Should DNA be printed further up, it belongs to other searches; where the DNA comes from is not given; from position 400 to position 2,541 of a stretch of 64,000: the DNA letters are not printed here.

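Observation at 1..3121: Orphan SagB-type dehydrogenase in an operon with an AMMECR1-toroid fusion protein, and a third overlapping gene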

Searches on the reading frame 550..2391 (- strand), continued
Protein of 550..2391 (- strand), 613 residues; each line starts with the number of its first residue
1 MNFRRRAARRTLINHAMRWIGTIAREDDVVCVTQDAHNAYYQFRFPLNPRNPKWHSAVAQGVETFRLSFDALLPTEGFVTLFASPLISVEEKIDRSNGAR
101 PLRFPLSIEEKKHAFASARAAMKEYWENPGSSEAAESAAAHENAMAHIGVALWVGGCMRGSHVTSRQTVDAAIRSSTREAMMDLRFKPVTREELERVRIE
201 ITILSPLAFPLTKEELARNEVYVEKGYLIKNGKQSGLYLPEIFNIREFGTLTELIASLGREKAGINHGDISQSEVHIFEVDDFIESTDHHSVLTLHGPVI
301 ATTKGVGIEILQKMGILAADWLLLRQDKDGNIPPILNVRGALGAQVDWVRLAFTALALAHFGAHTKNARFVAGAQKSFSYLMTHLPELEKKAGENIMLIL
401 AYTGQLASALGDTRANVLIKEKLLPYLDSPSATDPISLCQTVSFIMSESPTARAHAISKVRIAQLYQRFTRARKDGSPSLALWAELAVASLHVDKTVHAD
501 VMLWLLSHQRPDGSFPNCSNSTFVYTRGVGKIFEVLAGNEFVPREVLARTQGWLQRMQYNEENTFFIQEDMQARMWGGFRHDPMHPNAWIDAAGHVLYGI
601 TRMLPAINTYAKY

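Call 67: fold_search(model_id=the predicted structure, library=pdb)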
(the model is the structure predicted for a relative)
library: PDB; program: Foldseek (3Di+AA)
matches with E <= 10: 382; with E <= 0.001: 42
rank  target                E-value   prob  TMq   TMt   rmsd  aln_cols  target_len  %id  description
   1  7u58_A                6.5e-24  1.00  0.65  0.54   4.3       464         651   19  YcaO-mediated ATP-dependent peptidase activity in ribosomal peptide biosynthesis (released 2022-11-02)
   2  4v1v_A                1.3e-23  1.00  0.62  0.45  10.5       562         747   18  Heterocyclase in complex with substrate and Cofactor (released 2015-01-14)
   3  7u58_B                1.1e-22  1.00  0.65  0.54   4.4       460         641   19  YcaO-mediated ATP-dependent peptidase activity in ribosomal peptide biosynthesis (released 2022-11-02)
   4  4v1v_B                1.4e-22  1.00  0.65  0.47   4.8       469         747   20  Heterocyclase in complex with substrate and Cofactor (released 2015-01-14)
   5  4v1t_A                3.7e-22  1.00  0.66  0.47   4.8       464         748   20  Heterocyclase in complex with substrate and Cofactor (released 2015-01-14)
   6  4v1u_A                6.1e-22  1.00  0.64  0.46   7.4       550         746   18  Heterocyclase in complex with substrate and Cofactor (released 2015-01-14)
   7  4v1u_B                8.6e-22  1.00  0.63  0.46   5.1       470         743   20  Heterocyclase in complex with substrate and Cofactor (released 2015-01-14)
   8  4v1t_B                4.4e-21  1.00  0.66  0.47   6.2       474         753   20  Heterocyclase in complex with substrate and Cofactor (released 2015-01-14)
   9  4bs9                  1.2e-20  1.00  0.55  0.43  10.6       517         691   18  Structure of the heterocyclase TruD (released 2013-11-06)
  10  6peu_A                1.3e-19  1.00  0.54  0.73   4.9       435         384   17  Structure of YcaO enzyme from Methanocaldococcus jannaschii in complex with peptide (released 2019-11-06)
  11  6peu_B                2.2e-19  1.00  0.56  0.75   5.0       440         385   16  Structure of YcaO enzyme from Methanocaldococcus jannaschii in complex with peptide (released 2019-11-06)
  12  6peu_C                5.5e-19  1.00  0.55  0.74   5.1       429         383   16  Structure of YcaO enzyme from Methanocaldococcus jannaschii in complex with peptide (released 2019-11-06)
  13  6pe3                  9.2e-19  1.00  0.51  0.71   4.3       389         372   20  Structure of YcaO enzyme from Methanocaldococcus jannaschii in complex with ATP (released 2020-01-08)
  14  6peu_D                2.3e-18  1.00  0.54  0.73   4.5       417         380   18  Structure of YcaO enzyme from Methanocaldococcus jannaschii in complex with peptide (released 2019-11-06)
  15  6cib_A                2.0e-16  1.00  0.52  0.74   4.4       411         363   18  The structure of YcaO from Methanopyrus kandleri bound with AMPPCP and Mg2+ (released 2018-03-21)
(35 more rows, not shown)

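Call 70: find_encoding_contigs(protein=P0059, flank=10000, max_places=1)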
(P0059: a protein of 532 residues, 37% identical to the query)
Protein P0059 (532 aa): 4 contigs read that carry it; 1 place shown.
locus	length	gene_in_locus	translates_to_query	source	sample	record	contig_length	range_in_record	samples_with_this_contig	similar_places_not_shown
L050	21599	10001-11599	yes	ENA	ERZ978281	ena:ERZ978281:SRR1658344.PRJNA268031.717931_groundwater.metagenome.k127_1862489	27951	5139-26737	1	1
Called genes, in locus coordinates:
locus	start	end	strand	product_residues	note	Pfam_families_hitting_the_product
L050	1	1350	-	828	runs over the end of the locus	PF01471:PG_binding_1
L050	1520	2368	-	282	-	PF00181:Ribosomal_L2_N, PF03947:Ribosomal_L2_C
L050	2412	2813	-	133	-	PF00276:Ribosomal_L23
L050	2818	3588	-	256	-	PF00573:Ribosomal_L4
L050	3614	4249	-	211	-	PF00297:Ribosomal_L3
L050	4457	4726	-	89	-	PF15738:YafQ_toxin, PF05016:ParE_toxin (weak)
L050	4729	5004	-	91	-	-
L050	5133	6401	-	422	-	-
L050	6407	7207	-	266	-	PF13371:TPR_9 (faint), PF13424:TPR_12 (faint), PF13431:TPR_17 (faint), PF14559:TPR_19 (faint), PF00515:TPR_1 (faint), PF13181:TPR_8 (faint), PF13432:TPR_16, PF07719:TPR_2 (weak), +2 more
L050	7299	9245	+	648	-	PF01871:AMMECR1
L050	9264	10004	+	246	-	PF00881:Nitroreductase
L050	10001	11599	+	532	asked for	PF02624:YcaO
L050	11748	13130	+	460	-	PF12685:SpoIIIAH (faint)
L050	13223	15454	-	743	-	-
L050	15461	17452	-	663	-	PF01663:Phosphodiest, PF00884:Sulfatase (faint), PF01663:Phosphodiest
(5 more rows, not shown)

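Call 71: find_encoding_contigs(protein=P0076, flank=10000, max_places=1)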
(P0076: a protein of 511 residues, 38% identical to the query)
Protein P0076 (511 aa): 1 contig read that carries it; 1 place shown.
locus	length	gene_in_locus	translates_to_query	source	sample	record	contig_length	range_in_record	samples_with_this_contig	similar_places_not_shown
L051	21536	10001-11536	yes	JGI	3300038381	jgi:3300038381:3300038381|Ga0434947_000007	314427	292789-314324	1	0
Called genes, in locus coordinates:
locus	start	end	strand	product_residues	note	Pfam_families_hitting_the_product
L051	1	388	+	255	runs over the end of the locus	PF21694:DNA_pol3_delta_C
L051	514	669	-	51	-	-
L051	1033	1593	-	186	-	PF20803:PaaX_M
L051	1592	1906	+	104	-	-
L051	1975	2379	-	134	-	PF07681:DoxX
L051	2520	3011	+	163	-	PF00588:SpoU_methylase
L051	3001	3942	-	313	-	-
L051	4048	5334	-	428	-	PF08245:Mur_ligase_M, PF02875:Mur_ligase_C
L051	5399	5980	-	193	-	PF01330:RuvA_N, PF14520:HHH_5, PF07499:RuvA_C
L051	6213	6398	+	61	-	PF01649:Ribosomal_S20p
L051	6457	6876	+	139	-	PF00011:HSP20, PF17886:ArsA_HSP20 (weak)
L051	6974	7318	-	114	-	-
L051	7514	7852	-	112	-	PF01326:PPDK_N (weak)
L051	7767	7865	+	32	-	-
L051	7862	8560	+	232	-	-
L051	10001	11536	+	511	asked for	PF02624:YcaO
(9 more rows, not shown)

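Call 72: find_encoding_contigs(protein=P0096, flank=10000, max_places=1)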
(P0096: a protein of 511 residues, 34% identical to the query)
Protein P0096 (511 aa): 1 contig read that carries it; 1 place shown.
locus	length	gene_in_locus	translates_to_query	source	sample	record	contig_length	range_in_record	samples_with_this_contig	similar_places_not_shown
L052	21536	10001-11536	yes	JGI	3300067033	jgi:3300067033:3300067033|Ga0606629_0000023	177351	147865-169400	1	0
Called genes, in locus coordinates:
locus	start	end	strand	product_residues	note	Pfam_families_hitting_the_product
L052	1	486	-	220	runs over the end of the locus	PF07650:KH_2, PF00189:Ribosomal_S3_C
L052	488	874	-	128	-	PF00237:Ribosomal_L22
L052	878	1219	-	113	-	PF00203:Ribosomal_S19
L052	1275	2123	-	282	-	PF00181:Ribosomal_L2_N, PF03947:Ribosomal_L2_C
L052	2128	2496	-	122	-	PF00276:Ribosomal_L23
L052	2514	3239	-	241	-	PF00573:Ribosomal_L4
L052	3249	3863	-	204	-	PF00297:Ribosomal_L3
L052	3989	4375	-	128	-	-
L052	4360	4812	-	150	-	-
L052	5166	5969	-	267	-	PF13432:TPR_16 (faint), PF13431:TPR_17 (faint), PF07719:TPR_2 (faint), PF13181:TPR_8 (faint), PF13424:TPR_12 (faint), PF00515:TPR_1 (faint), PF13429:TPR_15 (weak), PF14559:TPR_19 (weak), +2 more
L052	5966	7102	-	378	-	-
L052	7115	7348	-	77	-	-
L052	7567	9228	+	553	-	PF00156:Pribosyltran (weak), PF25857:DUF7957 (faint), PF13360:PQQ_2, PF25174:Beta-prop_THOC3 (faint), PF13570:Beta-prop_ACSF4 (weak), PF13360:PQQ_2, PF13570:Beta-prop_ACSF4, PF13360:PQQ_2, +4 more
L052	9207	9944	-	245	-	PF00881:Nitroreductase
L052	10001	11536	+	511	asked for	PF02624:YcaO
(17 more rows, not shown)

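Call 78: search_solved_structures(query=A3, max_evalue=5)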
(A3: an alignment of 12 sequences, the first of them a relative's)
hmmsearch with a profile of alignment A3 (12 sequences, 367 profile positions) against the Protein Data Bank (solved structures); distinct sequences matched with E-value up to 5: 46.
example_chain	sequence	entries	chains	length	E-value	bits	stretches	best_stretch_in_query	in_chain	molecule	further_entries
9qhb_A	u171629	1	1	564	9.9e-13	51.4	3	51-114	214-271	Engineered tetratricopeptide repeat protein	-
8bu0_A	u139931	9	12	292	1e-12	51.3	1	51-112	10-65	Consensus tetratricopeptide repeat protein | Crystal structure of an 8-repeat consensus TPR superhelix with Zinc. | Monomer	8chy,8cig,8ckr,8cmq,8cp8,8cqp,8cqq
9qhc_A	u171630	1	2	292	5.8e-08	35.7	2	51-113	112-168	Engineered tetratricopeptide repeat protein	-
2fo7_A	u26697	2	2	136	2.8e-07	33.5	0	51-81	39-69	SYNTHETIC CONSENSUS TPR PROTEIN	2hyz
8ch0_A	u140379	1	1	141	3e-07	33.4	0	51-81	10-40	Consensus tetratricopeptide repeat protein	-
9gzg_A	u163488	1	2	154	5.3e-07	32.6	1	50-83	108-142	Engineered CTPR protein with glutamic acids for conductivity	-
1na0_A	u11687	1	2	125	3.1e-06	30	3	51-84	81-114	designed protein CTPR3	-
2wqh_A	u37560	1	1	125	4.3e-05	26.3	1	51-83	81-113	CTPR3Y3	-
7obi_A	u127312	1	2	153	0.00016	24.4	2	58-116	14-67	CTPR-rv4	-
5hrz_A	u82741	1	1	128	0.00023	23.9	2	51-85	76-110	TPR domain protein 1na0C3_3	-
1na3_A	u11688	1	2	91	0.00031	23.4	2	51-84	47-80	designed protein CTPR2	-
6v8e_A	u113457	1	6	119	0.00067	22.4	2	51-84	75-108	Designed protein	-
6vl6_A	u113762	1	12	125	0.00068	22.3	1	51-114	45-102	T33_dn2A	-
8v24_A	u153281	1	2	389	0.00093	21.9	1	16-149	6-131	Lipopolysaccharide assembly protein B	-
7t6d_A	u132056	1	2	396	0.001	21.7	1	16-149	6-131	Lipopolysaccharide assembly protein B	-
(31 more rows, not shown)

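Call 80: search_protein_representatives(alignment_id=A1)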
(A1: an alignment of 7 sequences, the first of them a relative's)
Query: 7 sequences, 615 profile positions. Proteins with E-value up to 0.001 (for the whole library): 4187; up to 1e-10: 793; up to 1e-30: 260. The best 150 are listed.
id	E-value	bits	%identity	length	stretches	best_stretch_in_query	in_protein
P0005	5.4e-276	933.6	-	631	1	4-614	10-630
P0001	2.1e-258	875.5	-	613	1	2-613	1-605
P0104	8.0e-221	751.4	-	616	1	4-612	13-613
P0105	5.7e-214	728.7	-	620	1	10-614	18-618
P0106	5.6e-213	725.5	-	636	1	4-614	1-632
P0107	4.6e-208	709.2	-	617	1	6-612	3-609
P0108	9.2e-203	691.7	-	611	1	11-608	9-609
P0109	8.1e-201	685.3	-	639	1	9-612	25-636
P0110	3.4e-198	676.6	-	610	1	9-614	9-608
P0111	1.2e-196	671.5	-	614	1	10-614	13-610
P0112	6.0e-192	656.0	-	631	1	11-613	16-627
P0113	2.0e-188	644.4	-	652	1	4-612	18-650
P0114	1.0e-183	628.8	-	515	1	104-614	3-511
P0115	7.7e-183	625.9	-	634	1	11-613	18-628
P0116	3.4e-181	620.5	-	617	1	11-614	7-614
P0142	5.0e-150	517.5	-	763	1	8-614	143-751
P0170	9.9e-135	467.0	-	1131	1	12-614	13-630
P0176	1.8e-133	462.8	-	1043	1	112-610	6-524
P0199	6.1e-126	438.0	-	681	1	59-612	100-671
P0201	1.2e-124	433.7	-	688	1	80-608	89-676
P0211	1.0e-121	424.0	-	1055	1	111-612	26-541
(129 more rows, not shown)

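Call 81: search_protein_families(library=pfam, proteins=[P0170, P0176, P0211, P0142, P0201, P0199], max_evalue=0.001)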
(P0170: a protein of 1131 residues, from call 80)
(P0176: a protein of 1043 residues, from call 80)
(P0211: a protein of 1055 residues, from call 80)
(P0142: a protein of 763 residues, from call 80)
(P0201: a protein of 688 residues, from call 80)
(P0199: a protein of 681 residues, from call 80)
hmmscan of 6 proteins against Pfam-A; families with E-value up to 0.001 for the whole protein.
P0170 (1131 aa): 2 families
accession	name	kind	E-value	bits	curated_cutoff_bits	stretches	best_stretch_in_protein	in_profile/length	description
PF02624.21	YcaO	-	7e-44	150.9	25.7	1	763-1100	5-324/325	YcaO cyclodehydratase, ATP-ad Mg2+-binding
PF01871.22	AMMECR1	-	1.2e-10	41.5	25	1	118-287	2-165/168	AMMECR1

P0176 (1043 aa): 2 families
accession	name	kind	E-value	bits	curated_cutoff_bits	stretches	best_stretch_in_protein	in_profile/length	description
PF02624.21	YcaO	-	4.2e-40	138.5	25.7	1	683-1011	15-323/325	YcaO cyclodehydratase, ATP-ad Mg2+-binding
PF01871.22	AMMECR1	-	6.1e-13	49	25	1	14-180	1-165/168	AMMECR1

P0211 (1055 aa): 2 families
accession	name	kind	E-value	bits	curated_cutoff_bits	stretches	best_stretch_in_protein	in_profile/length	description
PF02624.21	YcaO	-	2.1e-44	152.6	25.7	1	689-1016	14-325/325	YcaO cyclodehydratase, ATP-ad Mg2+-binding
PF01871.22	AMMECR1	-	1.4e-10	41.4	25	1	36-205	2-168/168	AMMECR1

P0142 (763 aa): 1 family
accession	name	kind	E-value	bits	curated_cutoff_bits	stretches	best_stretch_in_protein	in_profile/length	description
PF01871.22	AMMECR1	-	7.7e-08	32.4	25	1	257-427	1-164/168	AMMECR1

P0201 (688 aa): 1 family
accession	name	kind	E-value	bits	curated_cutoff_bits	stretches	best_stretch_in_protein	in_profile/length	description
PF01871.22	AMMECR1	-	0.0009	19.2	25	0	218-308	65-149/168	AMMECR1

P0199 (681 aa): 1 family
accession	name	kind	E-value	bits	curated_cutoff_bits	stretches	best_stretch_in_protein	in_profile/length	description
PF01871.22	AMMECR1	-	5.2e-06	26.5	25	1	175-312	2-143/168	AMMECR1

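Call 83: find_encoding_contigs(protein=P0176, flank=8000, max_places=2)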
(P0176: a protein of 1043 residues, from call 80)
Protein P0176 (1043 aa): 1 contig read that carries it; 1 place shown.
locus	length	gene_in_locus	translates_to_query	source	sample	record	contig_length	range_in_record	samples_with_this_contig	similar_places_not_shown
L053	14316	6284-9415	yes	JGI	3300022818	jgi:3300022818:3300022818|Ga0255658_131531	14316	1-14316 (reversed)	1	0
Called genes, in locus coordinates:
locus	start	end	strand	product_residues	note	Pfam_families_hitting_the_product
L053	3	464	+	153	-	?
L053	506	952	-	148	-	-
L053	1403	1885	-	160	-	-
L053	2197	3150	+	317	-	PF00535:Glycos_transf_2, PF10111:Glyco_tranf_2_2, PF13641:Glyco_tranf_2_3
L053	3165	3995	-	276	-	PF13186:SPASM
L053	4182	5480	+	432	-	PF02624:YcaO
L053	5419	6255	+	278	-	PF00881:Nitroreductase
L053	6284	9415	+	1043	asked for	PF01871:AMMECR1, PF02624:YcaO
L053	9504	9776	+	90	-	-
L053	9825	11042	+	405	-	-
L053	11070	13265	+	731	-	PF07719:TPR_2 (faint), PF14559:TPR_19 (faint), PF13181:TPR_8 (faint), PF13428:TPR_14 (faint), PF13431:TPR_17 (faint)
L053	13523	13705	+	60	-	-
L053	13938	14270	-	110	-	-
